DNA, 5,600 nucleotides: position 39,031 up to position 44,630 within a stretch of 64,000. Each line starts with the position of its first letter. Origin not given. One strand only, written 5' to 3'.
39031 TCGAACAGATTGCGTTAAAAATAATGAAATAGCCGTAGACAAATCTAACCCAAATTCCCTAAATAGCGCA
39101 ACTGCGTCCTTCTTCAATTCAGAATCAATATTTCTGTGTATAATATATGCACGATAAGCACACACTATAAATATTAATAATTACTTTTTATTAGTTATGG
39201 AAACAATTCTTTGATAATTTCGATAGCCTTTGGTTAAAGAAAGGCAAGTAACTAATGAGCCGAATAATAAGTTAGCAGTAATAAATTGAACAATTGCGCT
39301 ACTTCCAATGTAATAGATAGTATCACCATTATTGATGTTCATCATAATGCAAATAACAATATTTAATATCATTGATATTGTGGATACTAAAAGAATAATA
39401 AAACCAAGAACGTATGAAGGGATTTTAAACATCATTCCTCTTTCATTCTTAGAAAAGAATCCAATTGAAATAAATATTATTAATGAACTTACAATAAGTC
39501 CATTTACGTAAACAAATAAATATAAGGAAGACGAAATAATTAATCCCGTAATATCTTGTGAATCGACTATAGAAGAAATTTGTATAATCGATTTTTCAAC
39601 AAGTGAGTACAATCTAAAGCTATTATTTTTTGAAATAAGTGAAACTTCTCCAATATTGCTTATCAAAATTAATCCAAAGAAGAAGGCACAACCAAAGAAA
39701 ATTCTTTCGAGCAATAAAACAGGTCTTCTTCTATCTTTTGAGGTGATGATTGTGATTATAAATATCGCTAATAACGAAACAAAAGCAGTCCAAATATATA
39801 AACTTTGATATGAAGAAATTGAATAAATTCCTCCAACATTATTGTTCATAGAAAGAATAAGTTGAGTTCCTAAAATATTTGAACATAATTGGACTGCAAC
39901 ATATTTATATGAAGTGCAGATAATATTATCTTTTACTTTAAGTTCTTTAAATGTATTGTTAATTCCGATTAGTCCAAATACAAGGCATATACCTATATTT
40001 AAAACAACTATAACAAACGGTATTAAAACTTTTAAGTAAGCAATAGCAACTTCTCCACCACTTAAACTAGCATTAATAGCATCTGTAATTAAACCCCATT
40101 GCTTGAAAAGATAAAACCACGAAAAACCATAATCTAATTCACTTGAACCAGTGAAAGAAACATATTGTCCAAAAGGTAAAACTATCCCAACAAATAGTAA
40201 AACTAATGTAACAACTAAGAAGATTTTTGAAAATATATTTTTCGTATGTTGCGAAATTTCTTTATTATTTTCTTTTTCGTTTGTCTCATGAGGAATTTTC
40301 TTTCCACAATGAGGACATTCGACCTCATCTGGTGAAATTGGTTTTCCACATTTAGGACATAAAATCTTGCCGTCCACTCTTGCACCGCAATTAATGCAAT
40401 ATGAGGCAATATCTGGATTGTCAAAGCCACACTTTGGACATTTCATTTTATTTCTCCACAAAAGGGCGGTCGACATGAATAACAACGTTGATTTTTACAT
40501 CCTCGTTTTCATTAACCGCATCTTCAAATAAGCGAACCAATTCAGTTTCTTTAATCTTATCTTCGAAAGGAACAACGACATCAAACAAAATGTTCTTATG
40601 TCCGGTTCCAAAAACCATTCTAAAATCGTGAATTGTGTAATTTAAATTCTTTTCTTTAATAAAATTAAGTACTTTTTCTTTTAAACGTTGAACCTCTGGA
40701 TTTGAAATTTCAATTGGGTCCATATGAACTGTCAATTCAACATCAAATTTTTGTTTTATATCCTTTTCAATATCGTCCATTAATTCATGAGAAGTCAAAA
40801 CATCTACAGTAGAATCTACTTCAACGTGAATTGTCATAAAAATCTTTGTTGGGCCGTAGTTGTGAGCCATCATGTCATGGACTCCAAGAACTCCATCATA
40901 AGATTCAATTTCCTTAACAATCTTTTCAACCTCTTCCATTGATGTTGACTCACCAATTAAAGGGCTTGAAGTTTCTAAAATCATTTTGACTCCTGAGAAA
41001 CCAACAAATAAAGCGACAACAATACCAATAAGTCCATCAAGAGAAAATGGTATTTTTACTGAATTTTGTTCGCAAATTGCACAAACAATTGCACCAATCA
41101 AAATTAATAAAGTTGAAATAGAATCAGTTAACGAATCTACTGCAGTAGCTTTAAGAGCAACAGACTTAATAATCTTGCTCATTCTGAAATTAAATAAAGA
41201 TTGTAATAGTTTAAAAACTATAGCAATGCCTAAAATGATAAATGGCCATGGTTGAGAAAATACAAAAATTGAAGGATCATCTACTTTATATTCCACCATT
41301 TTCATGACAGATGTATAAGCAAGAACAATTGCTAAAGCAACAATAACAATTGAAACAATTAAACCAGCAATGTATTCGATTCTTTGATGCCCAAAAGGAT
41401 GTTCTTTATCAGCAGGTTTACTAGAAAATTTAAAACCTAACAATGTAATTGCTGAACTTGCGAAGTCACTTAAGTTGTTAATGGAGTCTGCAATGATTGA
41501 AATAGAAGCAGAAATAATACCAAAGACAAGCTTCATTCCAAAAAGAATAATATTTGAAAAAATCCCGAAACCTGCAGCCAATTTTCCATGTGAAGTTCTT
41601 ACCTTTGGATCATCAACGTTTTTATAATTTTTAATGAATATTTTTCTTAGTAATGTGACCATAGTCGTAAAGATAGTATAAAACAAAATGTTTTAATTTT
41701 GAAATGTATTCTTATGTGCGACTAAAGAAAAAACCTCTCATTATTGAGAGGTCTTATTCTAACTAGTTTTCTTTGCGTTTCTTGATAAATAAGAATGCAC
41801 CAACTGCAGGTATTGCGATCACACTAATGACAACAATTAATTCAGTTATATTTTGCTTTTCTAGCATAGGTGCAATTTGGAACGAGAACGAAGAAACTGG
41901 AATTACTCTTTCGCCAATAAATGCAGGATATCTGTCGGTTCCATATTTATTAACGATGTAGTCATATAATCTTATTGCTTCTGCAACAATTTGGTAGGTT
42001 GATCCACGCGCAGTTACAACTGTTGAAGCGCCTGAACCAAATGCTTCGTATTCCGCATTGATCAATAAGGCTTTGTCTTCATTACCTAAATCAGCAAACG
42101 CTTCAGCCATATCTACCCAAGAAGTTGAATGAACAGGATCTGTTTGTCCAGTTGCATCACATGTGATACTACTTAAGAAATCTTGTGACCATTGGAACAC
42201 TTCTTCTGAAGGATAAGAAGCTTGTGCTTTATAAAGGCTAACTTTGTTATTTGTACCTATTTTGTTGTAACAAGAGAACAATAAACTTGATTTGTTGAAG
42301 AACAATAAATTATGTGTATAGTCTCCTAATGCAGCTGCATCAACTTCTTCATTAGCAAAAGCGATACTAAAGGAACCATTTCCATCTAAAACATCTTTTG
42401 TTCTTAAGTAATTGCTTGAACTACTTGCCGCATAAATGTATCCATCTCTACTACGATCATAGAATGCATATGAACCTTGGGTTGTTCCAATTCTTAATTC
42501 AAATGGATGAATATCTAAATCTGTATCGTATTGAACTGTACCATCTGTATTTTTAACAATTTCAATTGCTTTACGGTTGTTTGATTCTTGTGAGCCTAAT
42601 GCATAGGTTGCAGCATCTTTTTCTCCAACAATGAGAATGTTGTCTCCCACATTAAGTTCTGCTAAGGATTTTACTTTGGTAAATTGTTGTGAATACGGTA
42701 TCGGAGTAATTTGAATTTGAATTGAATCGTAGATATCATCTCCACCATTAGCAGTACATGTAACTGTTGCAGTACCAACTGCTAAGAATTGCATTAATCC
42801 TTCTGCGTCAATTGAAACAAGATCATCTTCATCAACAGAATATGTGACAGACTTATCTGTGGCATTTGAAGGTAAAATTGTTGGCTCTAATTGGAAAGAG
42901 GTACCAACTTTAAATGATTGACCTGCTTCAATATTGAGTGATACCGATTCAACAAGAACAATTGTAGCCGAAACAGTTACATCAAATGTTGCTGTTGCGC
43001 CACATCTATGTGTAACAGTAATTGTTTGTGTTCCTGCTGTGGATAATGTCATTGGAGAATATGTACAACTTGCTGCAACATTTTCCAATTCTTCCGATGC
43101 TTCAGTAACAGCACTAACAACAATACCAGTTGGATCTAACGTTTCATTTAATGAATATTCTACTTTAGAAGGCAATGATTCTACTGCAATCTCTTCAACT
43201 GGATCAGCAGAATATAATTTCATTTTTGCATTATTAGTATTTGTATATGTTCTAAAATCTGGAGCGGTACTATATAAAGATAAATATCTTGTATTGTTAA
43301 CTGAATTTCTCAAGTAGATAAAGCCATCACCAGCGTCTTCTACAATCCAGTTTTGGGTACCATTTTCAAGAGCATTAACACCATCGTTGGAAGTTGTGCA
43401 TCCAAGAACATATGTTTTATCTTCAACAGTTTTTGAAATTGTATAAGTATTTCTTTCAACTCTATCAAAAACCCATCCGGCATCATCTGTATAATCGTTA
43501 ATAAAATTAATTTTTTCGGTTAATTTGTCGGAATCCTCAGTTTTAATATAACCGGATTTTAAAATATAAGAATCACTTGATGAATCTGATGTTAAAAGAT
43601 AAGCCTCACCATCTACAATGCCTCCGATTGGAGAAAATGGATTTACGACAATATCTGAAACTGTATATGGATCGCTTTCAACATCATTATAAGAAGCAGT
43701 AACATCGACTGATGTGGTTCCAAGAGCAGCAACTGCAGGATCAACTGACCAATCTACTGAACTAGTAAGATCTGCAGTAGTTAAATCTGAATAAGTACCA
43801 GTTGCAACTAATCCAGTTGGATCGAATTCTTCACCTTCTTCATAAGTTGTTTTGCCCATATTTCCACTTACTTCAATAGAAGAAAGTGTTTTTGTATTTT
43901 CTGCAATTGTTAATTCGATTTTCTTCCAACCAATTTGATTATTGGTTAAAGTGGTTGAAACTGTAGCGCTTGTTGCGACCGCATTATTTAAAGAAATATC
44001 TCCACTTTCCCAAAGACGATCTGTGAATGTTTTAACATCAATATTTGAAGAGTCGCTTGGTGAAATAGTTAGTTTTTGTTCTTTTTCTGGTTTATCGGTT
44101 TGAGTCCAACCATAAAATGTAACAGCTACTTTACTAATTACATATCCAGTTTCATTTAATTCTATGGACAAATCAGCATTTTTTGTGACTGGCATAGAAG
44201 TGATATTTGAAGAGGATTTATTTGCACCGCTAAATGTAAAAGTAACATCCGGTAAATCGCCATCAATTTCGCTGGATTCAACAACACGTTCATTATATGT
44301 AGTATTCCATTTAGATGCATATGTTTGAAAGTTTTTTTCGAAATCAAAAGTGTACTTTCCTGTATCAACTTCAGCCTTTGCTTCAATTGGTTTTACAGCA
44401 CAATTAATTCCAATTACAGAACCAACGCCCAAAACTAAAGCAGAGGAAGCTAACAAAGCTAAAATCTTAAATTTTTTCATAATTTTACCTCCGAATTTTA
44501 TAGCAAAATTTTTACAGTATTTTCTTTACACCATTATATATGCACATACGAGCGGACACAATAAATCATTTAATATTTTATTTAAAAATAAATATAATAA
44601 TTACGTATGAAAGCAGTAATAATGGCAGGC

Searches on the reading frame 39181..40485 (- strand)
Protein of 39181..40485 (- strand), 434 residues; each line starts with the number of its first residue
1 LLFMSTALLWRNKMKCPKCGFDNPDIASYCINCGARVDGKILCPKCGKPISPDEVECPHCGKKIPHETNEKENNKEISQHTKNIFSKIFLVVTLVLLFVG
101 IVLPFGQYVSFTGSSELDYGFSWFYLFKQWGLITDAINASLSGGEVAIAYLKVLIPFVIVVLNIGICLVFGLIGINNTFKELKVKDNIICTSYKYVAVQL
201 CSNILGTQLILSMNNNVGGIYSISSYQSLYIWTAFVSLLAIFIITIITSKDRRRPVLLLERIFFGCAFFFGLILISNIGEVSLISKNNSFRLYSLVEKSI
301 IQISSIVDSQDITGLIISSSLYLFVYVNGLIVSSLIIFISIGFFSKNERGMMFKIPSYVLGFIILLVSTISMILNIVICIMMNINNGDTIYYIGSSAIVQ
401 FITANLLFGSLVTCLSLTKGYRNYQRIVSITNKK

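Call 11: search_protein_families(library=pfam, proteins=[window:39181-40485:-])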
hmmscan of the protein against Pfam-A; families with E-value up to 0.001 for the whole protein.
window:39181-40485:- (434 aa): 5 families
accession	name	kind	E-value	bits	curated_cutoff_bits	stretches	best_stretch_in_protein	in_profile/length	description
PF13240.11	Zn_Ribbon_1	-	2.2e-13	50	25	2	43-63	2-22/23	zinc-ribbon domain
PF12773.13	DZR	-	1.3e-09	38.4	27.3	1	16-61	1-45/45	Double zinc ribbon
PF13248.11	Zn_ribbon_3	-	3.5e-06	26.7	27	1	43-64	5-26/26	zinc-ribbon domain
PF24463.1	DUF7577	-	1.3e-05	25.1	28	0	15-36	4-25/27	Domain of unknown function (DUF7577)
PF00641.23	Zn_ribbon_RanBP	-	0.00089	18.9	27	1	15-35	6-26/30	Zn-finger in Ran binding protein and others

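Call 13: find_encoding_contigs(protein=window:39181-40485:-, flank=6000, max_places=10)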
Protein window:39181-40485:- (434 aa): no gene with exactly this product is on record in the collection.

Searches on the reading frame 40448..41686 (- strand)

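Call 11: search_protein_families(library=pfam, proteins=[window:40448-41686:-])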
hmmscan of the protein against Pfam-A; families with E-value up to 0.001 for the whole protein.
window:40448-41686:- (412 aa): 2 families
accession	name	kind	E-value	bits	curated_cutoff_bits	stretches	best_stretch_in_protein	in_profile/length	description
PF01545.26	Cation_efflux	-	4.2e-39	134.8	26.6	1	41-243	4-197/198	Cation efflux family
PF16916.11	ZT_dimer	-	4.6e-19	68.6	26.7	1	251-324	4-77/78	Dimerisation domain of Zinc Transporter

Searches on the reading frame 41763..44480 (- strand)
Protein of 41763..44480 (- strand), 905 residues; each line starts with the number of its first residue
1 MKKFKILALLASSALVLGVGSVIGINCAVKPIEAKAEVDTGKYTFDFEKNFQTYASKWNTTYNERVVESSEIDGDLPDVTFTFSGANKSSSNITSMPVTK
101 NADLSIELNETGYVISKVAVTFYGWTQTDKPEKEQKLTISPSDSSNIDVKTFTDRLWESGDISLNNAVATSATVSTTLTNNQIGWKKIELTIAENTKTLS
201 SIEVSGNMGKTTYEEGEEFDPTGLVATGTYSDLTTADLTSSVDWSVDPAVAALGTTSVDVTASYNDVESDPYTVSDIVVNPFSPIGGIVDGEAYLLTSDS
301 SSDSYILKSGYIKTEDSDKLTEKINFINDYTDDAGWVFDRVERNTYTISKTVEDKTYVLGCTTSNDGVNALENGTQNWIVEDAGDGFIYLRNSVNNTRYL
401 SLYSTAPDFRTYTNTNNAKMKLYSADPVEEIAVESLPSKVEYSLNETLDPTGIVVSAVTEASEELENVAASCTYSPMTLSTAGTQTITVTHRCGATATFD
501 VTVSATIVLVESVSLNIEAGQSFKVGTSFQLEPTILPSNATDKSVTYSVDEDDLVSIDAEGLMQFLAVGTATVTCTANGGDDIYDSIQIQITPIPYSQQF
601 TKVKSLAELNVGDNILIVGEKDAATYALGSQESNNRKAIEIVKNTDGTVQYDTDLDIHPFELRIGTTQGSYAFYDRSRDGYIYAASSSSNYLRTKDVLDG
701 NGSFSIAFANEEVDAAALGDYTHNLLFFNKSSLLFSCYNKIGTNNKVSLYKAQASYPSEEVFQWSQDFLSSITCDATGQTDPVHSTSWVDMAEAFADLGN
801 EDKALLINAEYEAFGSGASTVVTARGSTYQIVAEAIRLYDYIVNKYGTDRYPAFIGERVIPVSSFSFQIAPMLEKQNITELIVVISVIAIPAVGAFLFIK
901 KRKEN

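Call 11: search_protein_families(library=pfam, proteins=[window:41763-44480:-])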
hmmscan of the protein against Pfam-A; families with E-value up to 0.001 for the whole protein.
window:41763-44480:- (905 aa): 2 families
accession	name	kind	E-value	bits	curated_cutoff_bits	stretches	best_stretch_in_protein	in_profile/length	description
PF02368.24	Big_2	-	7.1e-11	42.3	22.8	1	522-580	13-71/79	Bacterial Ig-like domain (group 2)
PF07523.18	Big_3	-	6.5e-08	33.2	21.2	1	437-503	3-68/68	Bacterial Ig-like domain (group 3)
